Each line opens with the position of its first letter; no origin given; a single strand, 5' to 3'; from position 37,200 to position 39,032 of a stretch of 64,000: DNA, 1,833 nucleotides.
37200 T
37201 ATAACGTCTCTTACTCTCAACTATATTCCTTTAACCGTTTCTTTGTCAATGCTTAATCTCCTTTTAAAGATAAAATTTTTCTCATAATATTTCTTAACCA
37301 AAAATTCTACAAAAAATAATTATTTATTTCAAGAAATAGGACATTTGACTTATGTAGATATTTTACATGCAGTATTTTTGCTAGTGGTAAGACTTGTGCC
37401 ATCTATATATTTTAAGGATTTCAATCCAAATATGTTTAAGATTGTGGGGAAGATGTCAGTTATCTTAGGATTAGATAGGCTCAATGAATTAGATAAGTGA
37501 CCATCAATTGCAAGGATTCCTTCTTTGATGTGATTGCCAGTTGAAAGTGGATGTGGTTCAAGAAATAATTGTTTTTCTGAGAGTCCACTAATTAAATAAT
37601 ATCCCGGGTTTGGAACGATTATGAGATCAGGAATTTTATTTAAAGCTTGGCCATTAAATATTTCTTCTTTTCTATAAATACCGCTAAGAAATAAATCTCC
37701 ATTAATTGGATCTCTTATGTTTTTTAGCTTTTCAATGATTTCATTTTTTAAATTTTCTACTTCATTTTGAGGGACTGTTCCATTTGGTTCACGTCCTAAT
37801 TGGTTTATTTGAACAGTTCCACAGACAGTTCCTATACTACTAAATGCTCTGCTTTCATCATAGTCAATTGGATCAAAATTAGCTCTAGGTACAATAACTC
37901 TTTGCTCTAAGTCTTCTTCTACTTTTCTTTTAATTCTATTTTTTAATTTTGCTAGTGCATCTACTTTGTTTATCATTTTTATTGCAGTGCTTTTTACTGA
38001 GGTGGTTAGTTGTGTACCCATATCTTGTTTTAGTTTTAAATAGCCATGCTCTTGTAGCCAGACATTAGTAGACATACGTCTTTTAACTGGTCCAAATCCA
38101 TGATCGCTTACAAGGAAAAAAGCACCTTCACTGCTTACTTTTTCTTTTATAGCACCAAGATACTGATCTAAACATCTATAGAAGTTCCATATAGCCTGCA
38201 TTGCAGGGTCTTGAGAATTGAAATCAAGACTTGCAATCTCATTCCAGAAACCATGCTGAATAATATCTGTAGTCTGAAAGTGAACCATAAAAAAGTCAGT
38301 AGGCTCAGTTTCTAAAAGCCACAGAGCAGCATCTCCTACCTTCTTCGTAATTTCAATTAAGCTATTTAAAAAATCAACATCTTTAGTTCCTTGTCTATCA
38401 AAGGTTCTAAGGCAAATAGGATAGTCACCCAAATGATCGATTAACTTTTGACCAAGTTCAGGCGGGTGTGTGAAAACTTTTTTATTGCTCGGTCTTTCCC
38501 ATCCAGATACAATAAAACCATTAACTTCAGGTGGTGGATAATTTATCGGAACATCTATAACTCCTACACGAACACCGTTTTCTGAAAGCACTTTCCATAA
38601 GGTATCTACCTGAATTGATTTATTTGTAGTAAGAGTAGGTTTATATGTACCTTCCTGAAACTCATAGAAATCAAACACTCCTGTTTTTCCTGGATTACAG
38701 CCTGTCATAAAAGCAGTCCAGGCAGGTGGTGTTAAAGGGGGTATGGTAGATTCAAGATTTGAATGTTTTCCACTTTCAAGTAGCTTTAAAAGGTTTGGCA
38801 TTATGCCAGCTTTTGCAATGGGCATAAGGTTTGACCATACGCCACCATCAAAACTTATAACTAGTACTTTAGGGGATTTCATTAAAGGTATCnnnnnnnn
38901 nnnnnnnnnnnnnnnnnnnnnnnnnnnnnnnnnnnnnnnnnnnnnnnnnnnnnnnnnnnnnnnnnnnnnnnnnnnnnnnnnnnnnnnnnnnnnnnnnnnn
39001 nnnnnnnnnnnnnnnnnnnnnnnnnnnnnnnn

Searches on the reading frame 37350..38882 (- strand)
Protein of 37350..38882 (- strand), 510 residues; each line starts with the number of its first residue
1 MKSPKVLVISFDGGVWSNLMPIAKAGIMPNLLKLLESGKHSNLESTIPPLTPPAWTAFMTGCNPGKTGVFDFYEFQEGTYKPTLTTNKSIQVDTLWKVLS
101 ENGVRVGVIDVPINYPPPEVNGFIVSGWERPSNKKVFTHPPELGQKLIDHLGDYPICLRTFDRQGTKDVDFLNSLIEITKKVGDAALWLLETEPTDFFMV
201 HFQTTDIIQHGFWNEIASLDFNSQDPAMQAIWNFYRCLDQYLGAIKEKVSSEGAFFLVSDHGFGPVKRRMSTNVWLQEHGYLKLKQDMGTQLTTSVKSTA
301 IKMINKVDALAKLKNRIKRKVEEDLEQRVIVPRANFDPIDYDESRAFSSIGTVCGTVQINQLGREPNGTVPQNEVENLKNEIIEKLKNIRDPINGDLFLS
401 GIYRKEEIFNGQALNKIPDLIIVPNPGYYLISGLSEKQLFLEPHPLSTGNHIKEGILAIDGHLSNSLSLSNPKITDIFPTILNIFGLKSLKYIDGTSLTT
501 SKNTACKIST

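Call 3: search_protein_families(library=pfam, proteins=[window:37350-38882:-], max_evalue=1)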
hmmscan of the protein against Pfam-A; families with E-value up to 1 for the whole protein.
window:37350-38882:- (510 aa): 2 families
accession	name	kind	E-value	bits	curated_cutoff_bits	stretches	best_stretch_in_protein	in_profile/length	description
PF01663.27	Phosphodiest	-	5.2e-37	128.7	23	1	6-437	1-330/342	Type I phosphodiesterase / nucleotide pyrophosphatase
PF01676.23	Metalloenzyme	-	0.15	12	24.3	0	181-262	133-201/252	Metalloenzyme superfamily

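Call 5: search_protein_families(library=ncbifam, proteins=[window:37350-38882:-], max_evalue=0.1)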
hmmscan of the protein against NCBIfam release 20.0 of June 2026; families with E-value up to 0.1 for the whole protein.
window:37350-38882:- (510 aa): 3 families
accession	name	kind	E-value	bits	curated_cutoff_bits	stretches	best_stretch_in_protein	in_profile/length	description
TIGR02335.1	hydr_PhnA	equivalog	7.5e-07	28.6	407.55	1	5-109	14-119/408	phosphonoacetate hydrolase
NF010322.0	PRK13759.1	equivalog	0.023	13.2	481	0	25-85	29-89/486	arylsulfatase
TIGR03417.1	chol_sulfatase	equivalog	0.084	11.7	433.45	0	4-71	3-72/500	choline-sulfatase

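Call 8: list_cluster_members(proteins=[P0001, P0002, P0003, window:37350-38882:-, window:40853-41218:-, window:40516-40722:-])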
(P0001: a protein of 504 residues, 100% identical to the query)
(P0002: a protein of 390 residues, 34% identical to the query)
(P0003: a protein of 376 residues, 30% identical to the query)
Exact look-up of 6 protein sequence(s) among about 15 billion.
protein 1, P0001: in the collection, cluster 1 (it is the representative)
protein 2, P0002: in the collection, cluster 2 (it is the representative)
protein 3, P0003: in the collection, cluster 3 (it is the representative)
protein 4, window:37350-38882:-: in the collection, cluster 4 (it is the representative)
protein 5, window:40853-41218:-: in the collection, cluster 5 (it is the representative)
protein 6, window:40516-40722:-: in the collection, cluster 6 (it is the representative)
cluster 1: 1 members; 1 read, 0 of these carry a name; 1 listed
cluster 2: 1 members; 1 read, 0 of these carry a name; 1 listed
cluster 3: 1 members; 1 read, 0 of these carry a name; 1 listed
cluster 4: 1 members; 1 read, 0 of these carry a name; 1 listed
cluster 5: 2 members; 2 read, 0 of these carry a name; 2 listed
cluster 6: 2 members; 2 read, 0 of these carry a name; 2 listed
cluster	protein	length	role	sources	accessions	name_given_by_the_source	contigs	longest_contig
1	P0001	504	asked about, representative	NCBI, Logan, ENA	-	-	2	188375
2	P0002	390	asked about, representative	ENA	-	-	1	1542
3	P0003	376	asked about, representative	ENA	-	-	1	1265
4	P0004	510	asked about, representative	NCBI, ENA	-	-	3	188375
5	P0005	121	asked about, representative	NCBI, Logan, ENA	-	-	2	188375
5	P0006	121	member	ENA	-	-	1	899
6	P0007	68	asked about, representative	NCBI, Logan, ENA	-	-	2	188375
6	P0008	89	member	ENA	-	-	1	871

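Call 16: find_homologous_proteins(query=window:37350-38882:-, max_evalue=1e-10)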
Query window:37350-38882:- (510 aa): 414 proteins with E <= 1e-10 among 8000 candidates; the best 120 are listed.
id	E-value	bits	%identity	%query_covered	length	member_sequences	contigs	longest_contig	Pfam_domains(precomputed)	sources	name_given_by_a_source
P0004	0.0e+0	1175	100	100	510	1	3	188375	PF01663.28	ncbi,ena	-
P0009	2.2e-285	965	81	99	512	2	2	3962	PF01663.28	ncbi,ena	-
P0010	8.5e-261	884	73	99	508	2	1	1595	PF01663.28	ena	-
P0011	1.3e-259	880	73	99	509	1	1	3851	PF01663.28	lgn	-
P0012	3.9e-259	879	75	97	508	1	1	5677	PF01663.28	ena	-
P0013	4.6e-258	875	73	98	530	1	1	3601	PF01663.28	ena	-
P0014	6.1e-258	875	74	98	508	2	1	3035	PF01663.28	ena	-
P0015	1.1e-257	874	73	98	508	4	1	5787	PF01663.28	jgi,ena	-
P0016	1.7e-257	873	74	97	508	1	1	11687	PF01663.28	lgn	-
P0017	3.7e-257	872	73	97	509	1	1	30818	PF01663.28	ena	-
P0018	5.4e-257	872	72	98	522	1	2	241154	PF01663.28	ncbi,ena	-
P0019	3.9e-256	869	72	97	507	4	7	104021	PF01663.28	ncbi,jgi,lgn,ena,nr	ncbi:MAG: hypothetical protein A3I68_03185 [Candidatus Melainabacteria bacterium RIFCSPLOWO2_02_FULL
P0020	2.5e-255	866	72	99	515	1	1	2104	PF01663.28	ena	-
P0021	3.4e-254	862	73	98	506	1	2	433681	PF01663.28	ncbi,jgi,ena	-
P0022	6.9e-254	861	72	97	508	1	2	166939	PF01663.28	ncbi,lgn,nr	ncbi:MAG: alkaline phosphatase family protein [Candidatus Melainabacteria bacterium]|nr:alkaline pho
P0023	1.7e-253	860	72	98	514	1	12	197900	PF01663.28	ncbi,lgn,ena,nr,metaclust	ncbi:MAG: hypothetical protein A3B68_02705 [Candidatus Melainabacteria bacterium RIFCSPHIGHO2_02_FUL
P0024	1.9e-253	860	72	98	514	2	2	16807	PF01663.28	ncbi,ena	-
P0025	3.5e-253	859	71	97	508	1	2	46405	PF01663.28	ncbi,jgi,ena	-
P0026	7.1e-253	858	72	98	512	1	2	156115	PF01663.28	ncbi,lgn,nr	ncbi:MAG: alkaline phosphatase family protein [Candidatus Melainabacteria bacterium]|nr:alkaline pho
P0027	4.2e-252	856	72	98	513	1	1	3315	PF01663.28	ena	-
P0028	7.6e-252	855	71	99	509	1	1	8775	PF01663.28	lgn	-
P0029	2.1e-251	853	71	98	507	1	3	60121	PF01663.28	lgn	-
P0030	2.8e-251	853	71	98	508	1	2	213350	PF01663.28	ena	-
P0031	6.0e-251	852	72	97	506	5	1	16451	PF01663.28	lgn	-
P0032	1.1e-250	851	71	97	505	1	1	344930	PF01663.28,PF00884.29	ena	-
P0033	7.1e-250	848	70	98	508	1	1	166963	PF01663.28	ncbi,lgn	-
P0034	1.2e-249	847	72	97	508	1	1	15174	PF01663.28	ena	-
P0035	2.8e-249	846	72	97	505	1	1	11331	PF01663.28,PF00884.29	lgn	-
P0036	4.3e-249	846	70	97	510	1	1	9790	PF01663.28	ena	-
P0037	5.5e-249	845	72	97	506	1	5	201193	PF01663.28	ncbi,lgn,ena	-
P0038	5.9e-249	845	72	98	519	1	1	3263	PF01663.28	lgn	-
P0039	1.2e-248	844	71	98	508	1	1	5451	PF01663.28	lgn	-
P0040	1.5e-246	837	71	98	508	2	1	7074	PF01663.28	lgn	-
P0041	2.1e-246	837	71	97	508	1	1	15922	PF01663.28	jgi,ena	-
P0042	2.2e-246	837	71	98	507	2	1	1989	PF01663.28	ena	-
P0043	6.5e-246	835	72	97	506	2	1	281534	PF01663.28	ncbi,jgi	jgi:predicted AlkP superfamily phosphohydrolase/phosphomutase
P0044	3.9e-245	833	70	98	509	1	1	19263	PF01663.28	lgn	-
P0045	8.4e-245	831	71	97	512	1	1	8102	PF01663.28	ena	-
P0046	2.5e-243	827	68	98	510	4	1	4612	PF01663.28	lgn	-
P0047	2.0e-240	817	67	99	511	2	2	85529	PF01663.28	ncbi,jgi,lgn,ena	-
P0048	2.2e-240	817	69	97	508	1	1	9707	PF01663.28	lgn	-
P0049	4.1e-237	806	66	100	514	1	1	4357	PF01663.28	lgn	-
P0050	1.2e-236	805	68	99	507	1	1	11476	PF01663.28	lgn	-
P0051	1.0e-235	801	67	100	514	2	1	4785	PF01663.28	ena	-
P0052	2.9e-232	790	66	99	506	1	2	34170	PF01663.28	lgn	-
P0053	1.9e-231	787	65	98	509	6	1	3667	PF01663.28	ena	-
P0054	7.5e-231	785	65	98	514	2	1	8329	PF01663.28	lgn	-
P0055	6.0e-230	782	72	89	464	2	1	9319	PF01663.28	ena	-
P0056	1.2e-228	778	64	98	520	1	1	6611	PF01663.28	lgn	-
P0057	2.2e-228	777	65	98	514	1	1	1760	PF01663.28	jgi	jgi:predicted AlkP superfamily phosphohydrolase/phosphomutase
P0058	2.8e-218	744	62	98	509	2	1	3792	PF01663.28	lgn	-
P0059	5.9e-90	321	36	98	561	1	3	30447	PF01663.28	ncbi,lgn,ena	-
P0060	9.3e-88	313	34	99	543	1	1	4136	PF01663.28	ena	-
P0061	1.6e-86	309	36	98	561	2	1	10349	PF01663.28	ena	-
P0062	1.7e-86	309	36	98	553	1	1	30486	PF01663.28,PF00884.29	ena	-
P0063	2.3e-86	309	36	96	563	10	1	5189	PF01663.28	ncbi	-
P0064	2.8e-86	308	37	97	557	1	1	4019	PF01663.28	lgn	-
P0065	2.7e-85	305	36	97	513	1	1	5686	PF01663.28,PF00884.29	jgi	jgi:predicted AlkP superfamily phosphohydrolase/phosphomutase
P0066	2.2e-84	302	35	99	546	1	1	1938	PF01663.28,PF16347.11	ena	-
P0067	1.7e-83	299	34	96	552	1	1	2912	PF01663.28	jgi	jgi:predicted AlkP superfamily phosphohydrolase/phosphomutase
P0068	3.1e-83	298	35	96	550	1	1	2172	PF01663.28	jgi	-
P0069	8.0e-83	297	34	97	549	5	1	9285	PF01663.28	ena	-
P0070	1.1e-82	297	33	99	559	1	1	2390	PF01663.28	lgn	-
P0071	7.8e-82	294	36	97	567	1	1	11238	PF01663.28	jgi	jgi:predicted AlkP superfamily phosphohydrolase/phosphomutase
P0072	1.2e-81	293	35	98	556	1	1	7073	PF01663.28,PF00884.29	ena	-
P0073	1.2e-81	293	35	96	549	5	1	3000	PF01663.28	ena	-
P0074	2.2e-81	292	34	98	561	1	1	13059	PF01663.28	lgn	-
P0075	6.3e-81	291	34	97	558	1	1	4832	PF01663.28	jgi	jgi:predicted AlkP superfamily phosphohydrolase/phosphomutase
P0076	7.3e-81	291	32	98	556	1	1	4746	PF01663.28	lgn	-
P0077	1.4e-80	290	34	99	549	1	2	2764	PF01663.28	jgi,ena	-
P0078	4.1e-80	288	33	99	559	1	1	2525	PF01663.28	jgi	jgi:predicted AlkP superfamily phosphohydrolase/phosphomutase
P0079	1.5e-79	286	32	98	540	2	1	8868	PF01663.28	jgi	jgi:predicted AlkP superfamily phosphohydrolase/phosphomutase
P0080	4.2e-79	285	34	97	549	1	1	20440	PF01663.28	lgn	-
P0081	2.7e-78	282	35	97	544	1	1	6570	PF01663.28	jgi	jgi:predicted AlkP superfamily phosphohydrolase/phosphomutase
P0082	3.2e-78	282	32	97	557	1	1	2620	PF01663.28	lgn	-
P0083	6.9e-78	281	33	97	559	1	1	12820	PF01663.28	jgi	jgi:predicted AlkP superfamily phosphohydrolase/phosphomutase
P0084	7.6e-78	281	35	97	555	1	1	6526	PF01663.28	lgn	-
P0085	8.2e-78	281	33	98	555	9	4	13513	PF01663.28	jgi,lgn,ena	-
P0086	8.7e-78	280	32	97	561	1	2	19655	PF01663.28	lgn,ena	-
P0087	1.4e-77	280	34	97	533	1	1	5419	PF01663.28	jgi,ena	-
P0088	2.1e-77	279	33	97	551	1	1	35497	PF01663.28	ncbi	-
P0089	5.4e-77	278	34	97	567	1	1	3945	PF01663.28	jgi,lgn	jgi:predicted AlkP superfamily phosphohydrolase/phosphomutase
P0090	6.7e-77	278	33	96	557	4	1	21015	PF01663.28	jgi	-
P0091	4.7e-76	275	33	97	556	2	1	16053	PF01663.28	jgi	jgi:predicted AlkP superfamily phosphohydrolase/phosphomutase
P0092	7.7e-76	274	34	97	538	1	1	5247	PF01663.28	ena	-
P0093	1.3e-75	273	34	97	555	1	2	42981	PF01663.28,PF00884.29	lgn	-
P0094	1.4e-75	273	34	97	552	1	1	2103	PF01663.28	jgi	jgi:predicted AlkP superfamily phosphohydrolase/phosphomutase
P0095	2.1e-75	273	33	96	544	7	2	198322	PF01663.28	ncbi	-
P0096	4.1e-75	272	36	98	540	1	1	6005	PF01663.28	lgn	-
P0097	5.5e-75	271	32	97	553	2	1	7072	PF01663.28,PF00884.29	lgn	-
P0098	6.1e-75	271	34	98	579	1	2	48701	PF01663.28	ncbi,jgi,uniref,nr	ncbi:MAG: hypothetical protein C4520_02460 [Candidatus Abyssobacteria bacterium SURF_5]|uniref:Nucle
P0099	9.6e-75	270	33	97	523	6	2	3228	PF01663.28,PF00884.29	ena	-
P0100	1.1e-74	270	34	94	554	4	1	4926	PF01663.28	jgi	jgi:predicted AlkP superfamily phosphohydrolase/phosphomutase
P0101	1.6e-74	270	33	98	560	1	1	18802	PF01663.28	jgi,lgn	jgi:predicted AlkP superfamily phosphohydrolase/phosphomutase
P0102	2.8e-74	269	31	98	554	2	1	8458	PF01663.28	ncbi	-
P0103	6.6e-74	268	32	98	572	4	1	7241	PF01663.28,PF00884.29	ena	-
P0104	6.9e-74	268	33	97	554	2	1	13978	PF01663.28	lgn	-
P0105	1.4e-73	267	33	97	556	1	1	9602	PF01663.28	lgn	-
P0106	1.6e-73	266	34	94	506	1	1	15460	PF01663.28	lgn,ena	-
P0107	2.0e-73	266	32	98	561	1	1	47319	PF01663.28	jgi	-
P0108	2.2e-73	266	32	97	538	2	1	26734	PF01663.28,PF00884.29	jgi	-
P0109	2.8e-73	266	33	96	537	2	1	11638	PF01663.28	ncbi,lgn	-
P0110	3.6e-73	265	32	98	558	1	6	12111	PF01663.28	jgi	jgi:predicted AlkP superfamily phosphohydrolase/phosphomutase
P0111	4.8e-73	265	35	97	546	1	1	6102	PF01663.28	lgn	-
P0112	5.6e-73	265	33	97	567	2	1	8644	PF01663.28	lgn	-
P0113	5.7e-73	265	32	97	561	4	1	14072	PF01663.28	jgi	jgi:predicted AlkP superfamily phosphohydrolase/phosphomutase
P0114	6.8e-73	264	32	98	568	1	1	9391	PF01663.28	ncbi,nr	ncbi:MAG: alkaline phosphatase family protein [Acidobacteria bacterium]|nr:alkaline phosphatase fami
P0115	1.1e-72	264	34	97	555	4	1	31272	PF01663.28,PF00884.29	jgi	jgi:predicted AlkP superfamily phosphohydrolase/phosphomutase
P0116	1.2e-72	264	34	88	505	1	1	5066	PF01663.28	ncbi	-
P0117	1.2e-72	263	33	97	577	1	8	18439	PF01663.28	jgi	jgi:predicted AlkP superfamily phosphohydrolase/phosphomutase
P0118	1.3e-72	263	32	97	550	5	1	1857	PF01663.28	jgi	jgi:predicted AlkP superfamily phosphohydrolase/phosphomutase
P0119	1.6e-72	263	33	97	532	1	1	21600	PF01663.28,PF16347.11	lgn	-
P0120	6.4e-72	261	32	98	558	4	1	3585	PF01663.28,PF00884.29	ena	-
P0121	6.6e-72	261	33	97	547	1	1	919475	PF01663.28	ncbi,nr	ncbi:MAG: alkaline phosphatase family protein [Candidatus Woesearchaeota archaeon]|nr:MAG: alkaline 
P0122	6.7e-72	261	32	97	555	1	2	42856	PF01663.28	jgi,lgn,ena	jgi:predicted AlkP superfamily phosphohydrolase/phosphomutase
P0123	8.1e-72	261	35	97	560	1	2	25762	PF01663.28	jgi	jgi:predicted AlkP superfamily phosphohydrolase/phosphomutase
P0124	2.0e-71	259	33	97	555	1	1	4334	PF01663.28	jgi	-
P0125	2.1e-71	259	31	97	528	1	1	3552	PF01663.28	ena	-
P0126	2.8e-71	259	32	97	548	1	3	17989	PF01663.28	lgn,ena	-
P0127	5.5e-71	258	31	97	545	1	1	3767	PF01663.28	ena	-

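Call 17: find_encoding_contigs(protein=P0019, flank=8000, max_places=2)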
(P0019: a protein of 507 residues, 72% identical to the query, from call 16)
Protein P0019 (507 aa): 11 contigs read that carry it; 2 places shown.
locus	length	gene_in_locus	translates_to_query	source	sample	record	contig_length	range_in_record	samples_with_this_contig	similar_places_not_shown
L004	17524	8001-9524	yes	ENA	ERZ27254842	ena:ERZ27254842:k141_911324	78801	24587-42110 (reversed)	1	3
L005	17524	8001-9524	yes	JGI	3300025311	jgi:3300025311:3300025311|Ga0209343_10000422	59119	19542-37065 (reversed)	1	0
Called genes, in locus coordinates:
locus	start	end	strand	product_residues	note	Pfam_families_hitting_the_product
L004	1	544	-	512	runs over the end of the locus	PF13231:PMT_2 (weak)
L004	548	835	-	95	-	-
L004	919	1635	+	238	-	-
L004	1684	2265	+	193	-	PF01726:LexA_DNA_bind (weak), PF00717:Peptidase_S24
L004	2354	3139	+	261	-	PF00085:Thioredoxin (weak)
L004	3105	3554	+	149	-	PF00085:Thioredoxin (weak), PF13098:Thioredoxin_2 (weak)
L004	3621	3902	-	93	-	PF02201:SWIB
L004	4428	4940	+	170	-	-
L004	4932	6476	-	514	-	PF00171:Aldedh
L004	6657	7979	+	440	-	PF00206:Lyase_1, PF10397:ADSL_C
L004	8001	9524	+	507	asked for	PF01663:Phosphodiest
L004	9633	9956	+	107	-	-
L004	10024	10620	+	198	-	-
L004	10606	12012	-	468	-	PF08323:Glyco_transf_5, PF00534:Glycos_transf_1, PF13692:Glyco_trans_1_4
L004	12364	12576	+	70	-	-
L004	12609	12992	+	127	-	-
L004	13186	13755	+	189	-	PF00383:dCMP_cyt_deam_1, PF14437:MafB19-deam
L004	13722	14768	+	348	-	PF00962:A_deaminase, PF19326:AMP_deaminase (weak)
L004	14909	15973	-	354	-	PF01978:TrmB (faint), PF02661:Fic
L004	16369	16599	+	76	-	-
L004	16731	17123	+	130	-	-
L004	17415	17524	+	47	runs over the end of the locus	-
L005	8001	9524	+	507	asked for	PF01663:Phosphodiest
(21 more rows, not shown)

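Call 18: find_encoding_contigs(protein=P0021, flank=8000, max_places=2)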
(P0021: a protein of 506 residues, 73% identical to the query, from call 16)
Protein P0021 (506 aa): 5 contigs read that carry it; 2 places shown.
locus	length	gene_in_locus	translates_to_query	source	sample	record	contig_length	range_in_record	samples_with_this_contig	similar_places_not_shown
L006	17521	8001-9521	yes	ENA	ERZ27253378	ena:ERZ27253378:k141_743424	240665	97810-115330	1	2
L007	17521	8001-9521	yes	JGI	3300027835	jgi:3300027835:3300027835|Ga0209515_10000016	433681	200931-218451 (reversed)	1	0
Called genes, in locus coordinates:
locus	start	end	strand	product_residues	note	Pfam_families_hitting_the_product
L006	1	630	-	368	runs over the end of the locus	PF05222:AlaDh_PNT_N, PF01262:AlaDh_PNT_C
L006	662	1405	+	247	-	-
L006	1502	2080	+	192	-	PF01726:LexA_DNA_bind, PF00717:Peptidase_S24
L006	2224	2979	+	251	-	PF00085:Thioredoxin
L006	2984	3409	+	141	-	PF00085:Thioredoxin (weak)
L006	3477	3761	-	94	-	PF02201:SWIB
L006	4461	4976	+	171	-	-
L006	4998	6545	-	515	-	PF00171:Aldedh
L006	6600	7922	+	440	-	PF00206:Lyase_1, PF10397:ADSL_C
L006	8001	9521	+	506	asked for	PF01663:Phosphodiest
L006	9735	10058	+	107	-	-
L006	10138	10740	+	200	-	-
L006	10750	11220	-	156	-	PF00210:Ferritin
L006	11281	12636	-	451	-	PF08323:Glyco_transf_5, PF00534:Glycos_transf_1, PF13692:Glyco_trans_1_4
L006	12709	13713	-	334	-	PF00089:Trypsin, PF13365:Trypsin_2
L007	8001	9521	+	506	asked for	PF01663:Phosphodiest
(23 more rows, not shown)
